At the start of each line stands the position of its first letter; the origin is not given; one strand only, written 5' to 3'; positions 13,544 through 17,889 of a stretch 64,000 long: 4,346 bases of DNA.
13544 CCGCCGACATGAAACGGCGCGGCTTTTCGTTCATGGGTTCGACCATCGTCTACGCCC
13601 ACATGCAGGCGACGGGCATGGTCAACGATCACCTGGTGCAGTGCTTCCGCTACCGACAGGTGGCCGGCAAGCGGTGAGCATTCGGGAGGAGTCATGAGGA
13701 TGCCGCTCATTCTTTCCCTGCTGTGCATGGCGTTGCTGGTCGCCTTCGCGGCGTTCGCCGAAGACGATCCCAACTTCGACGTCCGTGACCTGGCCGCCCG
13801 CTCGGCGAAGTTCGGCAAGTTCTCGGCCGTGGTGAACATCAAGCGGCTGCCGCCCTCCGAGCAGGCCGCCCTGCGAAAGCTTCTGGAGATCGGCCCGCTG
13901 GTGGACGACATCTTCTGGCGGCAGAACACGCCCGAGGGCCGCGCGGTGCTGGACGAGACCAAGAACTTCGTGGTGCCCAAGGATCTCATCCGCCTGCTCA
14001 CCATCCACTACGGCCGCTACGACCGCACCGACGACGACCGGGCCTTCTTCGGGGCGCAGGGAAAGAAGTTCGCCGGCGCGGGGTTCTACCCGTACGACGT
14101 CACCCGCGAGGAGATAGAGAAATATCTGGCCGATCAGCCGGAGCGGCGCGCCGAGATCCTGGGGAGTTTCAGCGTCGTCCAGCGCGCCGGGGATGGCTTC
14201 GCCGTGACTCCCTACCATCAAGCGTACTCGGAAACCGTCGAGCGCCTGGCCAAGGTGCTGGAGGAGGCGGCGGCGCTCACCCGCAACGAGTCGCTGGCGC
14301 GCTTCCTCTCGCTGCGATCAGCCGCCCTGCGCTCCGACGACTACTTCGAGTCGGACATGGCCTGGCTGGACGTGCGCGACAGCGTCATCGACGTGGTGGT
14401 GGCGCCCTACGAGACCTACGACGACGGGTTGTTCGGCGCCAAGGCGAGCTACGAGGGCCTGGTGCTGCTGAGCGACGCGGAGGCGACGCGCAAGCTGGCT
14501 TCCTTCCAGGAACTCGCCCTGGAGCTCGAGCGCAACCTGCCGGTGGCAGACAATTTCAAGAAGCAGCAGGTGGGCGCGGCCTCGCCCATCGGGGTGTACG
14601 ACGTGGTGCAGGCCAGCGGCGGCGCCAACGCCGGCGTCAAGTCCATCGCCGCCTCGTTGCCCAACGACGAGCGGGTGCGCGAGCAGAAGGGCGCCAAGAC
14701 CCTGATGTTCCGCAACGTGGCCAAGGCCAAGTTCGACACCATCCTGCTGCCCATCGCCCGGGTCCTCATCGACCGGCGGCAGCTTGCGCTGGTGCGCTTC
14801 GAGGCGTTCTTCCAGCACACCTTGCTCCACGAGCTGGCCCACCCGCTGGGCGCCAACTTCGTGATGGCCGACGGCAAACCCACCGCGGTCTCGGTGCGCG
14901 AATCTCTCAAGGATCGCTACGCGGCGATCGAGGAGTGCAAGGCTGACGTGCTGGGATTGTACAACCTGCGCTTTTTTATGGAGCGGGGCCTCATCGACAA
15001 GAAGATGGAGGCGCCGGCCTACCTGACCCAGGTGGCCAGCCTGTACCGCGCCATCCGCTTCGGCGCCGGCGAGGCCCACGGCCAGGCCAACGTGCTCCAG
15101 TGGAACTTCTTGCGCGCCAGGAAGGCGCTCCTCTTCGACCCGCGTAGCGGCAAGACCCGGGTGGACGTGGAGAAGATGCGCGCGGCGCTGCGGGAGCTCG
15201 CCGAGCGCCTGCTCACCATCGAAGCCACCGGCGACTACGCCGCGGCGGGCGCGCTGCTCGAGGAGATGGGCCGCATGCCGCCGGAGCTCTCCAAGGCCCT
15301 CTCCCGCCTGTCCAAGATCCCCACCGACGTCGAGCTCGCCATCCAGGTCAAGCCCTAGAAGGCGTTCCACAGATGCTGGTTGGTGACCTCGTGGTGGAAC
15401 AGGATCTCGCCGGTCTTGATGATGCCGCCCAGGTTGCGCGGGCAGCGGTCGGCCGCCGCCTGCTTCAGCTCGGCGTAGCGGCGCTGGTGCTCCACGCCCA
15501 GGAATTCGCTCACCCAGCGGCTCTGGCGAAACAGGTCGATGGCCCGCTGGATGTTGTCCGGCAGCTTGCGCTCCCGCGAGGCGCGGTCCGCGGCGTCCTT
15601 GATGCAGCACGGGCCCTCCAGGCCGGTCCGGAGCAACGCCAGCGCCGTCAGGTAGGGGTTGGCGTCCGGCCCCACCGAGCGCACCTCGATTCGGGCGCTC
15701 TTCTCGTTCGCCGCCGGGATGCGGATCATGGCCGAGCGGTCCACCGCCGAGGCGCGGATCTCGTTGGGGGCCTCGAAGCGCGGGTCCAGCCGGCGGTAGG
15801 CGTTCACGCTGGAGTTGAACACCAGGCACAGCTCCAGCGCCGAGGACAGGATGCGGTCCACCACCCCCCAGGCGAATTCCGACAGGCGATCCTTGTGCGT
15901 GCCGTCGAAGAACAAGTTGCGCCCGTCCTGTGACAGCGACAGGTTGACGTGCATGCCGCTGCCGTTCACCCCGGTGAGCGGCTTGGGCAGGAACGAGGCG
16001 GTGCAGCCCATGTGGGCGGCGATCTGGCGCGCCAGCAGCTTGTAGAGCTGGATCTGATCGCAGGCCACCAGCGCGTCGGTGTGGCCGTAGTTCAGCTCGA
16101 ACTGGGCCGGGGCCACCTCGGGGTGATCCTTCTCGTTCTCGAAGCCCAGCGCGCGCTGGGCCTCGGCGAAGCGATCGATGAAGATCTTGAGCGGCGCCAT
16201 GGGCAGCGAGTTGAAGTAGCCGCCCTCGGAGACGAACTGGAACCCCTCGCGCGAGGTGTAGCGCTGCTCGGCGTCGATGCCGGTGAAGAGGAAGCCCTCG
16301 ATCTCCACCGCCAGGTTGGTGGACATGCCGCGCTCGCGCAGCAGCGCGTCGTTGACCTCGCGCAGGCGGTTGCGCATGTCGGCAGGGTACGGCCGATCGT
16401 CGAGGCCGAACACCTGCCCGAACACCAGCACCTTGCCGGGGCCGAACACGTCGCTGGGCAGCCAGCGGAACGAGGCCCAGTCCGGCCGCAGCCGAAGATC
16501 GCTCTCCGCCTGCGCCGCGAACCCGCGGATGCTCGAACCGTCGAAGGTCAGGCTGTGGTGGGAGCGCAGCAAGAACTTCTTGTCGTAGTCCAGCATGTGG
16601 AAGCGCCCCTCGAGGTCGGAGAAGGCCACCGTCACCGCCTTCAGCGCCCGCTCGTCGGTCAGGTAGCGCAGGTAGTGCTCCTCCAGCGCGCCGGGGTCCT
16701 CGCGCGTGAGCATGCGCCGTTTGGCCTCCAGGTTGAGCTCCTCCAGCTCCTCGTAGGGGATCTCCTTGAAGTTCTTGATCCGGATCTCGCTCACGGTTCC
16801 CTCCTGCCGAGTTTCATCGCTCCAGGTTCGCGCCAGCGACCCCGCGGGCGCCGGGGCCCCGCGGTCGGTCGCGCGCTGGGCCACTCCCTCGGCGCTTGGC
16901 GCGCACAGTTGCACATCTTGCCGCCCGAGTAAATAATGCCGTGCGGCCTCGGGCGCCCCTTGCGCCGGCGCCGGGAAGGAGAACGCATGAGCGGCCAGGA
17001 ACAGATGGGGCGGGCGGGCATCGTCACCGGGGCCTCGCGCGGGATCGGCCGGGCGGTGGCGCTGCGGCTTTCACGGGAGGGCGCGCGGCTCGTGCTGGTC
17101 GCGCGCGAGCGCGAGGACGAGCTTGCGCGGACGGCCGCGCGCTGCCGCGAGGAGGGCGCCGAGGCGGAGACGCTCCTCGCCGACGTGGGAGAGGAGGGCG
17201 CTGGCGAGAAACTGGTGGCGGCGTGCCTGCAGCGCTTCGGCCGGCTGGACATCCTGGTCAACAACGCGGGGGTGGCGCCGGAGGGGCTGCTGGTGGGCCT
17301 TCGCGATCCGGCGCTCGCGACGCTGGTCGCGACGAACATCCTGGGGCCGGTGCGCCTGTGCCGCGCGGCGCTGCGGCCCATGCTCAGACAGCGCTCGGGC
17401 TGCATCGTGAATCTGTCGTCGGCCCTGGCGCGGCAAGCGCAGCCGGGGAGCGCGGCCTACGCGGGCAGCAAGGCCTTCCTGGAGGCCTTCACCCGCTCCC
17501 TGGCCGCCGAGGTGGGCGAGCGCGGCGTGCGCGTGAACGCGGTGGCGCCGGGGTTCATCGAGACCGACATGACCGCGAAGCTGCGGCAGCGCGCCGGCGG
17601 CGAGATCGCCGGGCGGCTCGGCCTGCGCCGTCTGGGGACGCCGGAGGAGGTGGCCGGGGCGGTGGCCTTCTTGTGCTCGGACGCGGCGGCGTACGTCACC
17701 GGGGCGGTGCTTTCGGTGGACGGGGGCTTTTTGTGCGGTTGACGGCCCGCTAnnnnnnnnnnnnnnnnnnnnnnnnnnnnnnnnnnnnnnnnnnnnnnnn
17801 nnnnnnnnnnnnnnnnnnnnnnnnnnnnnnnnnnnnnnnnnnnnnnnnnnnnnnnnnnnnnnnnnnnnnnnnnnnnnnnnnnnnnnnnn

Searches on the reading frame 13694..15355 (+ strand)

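Call 39: search_protein_families(library=pfam, proteins=[window:13694-15355:+], max_evalue=0.0001)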
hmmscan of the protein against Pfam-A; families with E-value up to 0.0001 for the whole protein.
window:13694-15355:+ (554 aa): 1 family
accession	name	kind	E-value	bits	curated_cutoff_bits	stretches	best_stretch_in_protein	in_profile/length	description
PF03571.21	Peptidase_M49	-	4.8e-13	48.8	21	1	174-381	97-300/548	Peptidase family M49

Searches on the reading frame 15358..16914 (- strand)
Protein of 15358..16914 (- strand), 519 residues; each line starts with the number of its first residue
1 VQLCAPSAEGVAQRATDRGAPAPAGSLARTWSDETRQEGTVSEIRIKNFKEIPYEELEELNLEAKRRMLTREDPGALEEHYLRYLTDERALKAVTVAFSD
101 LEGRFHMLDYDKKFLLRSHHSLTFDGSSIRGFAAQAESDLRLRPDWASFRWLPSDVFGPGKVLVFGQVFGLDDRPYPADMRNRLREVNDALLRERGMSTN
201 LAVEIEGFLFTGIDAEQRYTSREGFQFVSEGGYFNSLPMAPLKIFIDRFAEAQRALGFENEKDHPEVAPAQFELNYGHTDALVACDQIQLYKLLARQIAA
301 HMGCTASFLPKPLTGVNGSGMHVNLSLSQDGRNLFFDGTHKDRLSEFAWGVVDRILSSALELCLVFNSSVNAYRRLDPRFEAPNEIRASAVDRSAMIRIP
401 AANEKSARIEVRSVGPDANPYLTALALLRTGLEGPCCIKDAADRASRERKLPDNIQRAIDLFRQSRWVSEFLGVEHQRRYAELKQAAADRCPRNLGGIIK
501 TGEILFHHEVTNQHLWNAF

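Call 39: search_protein_families(library=pfam, proteins=[window:15358-16914:-], max_evalue=0.0001)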
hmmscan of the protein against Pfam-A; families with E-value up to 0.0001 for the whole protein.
window:15358-16914:- (519 aa): 2 families
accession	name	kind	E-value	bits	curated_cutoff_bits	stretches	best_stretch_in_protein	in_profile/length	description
PF00120.29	Gln-synt_C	-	8.8e-72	242.5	24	1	179-490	3-331/344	Glutamine synthetase, catalytic domain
PF03951.24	Gln-synt_N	-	9.6e-11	41.6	33.4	1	92-155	3-68/82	Glutamine synthetase, beta-Grasp domain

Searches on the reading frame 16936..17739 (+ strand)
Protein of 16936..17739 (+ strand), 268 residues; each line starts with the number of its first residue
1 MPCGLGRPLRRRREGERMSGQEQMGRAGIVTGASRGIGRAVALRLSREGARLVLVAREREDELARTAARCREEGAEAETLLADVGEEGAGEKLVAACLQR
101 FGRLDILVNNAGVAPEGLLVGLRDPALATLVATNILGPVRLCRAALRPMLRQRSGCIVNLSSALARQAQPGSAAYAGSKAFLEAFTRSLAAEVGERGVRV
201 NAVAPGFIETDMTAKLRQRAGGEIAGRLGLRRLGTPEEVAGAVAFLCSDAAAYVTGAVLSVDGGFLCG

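Call 39: search_protein_families(library=pfam, proteins=[window:16936-17739:+], max_evalue=0.0001)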
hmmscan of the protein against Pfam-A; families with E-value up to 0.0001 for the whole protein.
window:16936-17739:+ (268 aa): 3 families
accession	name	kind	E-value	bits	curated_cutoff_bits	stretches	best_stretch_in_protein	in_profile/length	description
PF13561.12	adh_short_C2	-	2.7e-65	220.7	27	1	32-265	1-235/236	Enoyl-(Acyl carrier protein) reductase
PF00106.31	adh_short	-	5.2e-55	186.4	26.6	1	29-219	4-193/195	short chain dehydrogenase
PF08659.16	KR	-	3.4e-15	56.9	22.6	1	29-192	4-166/180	KR domain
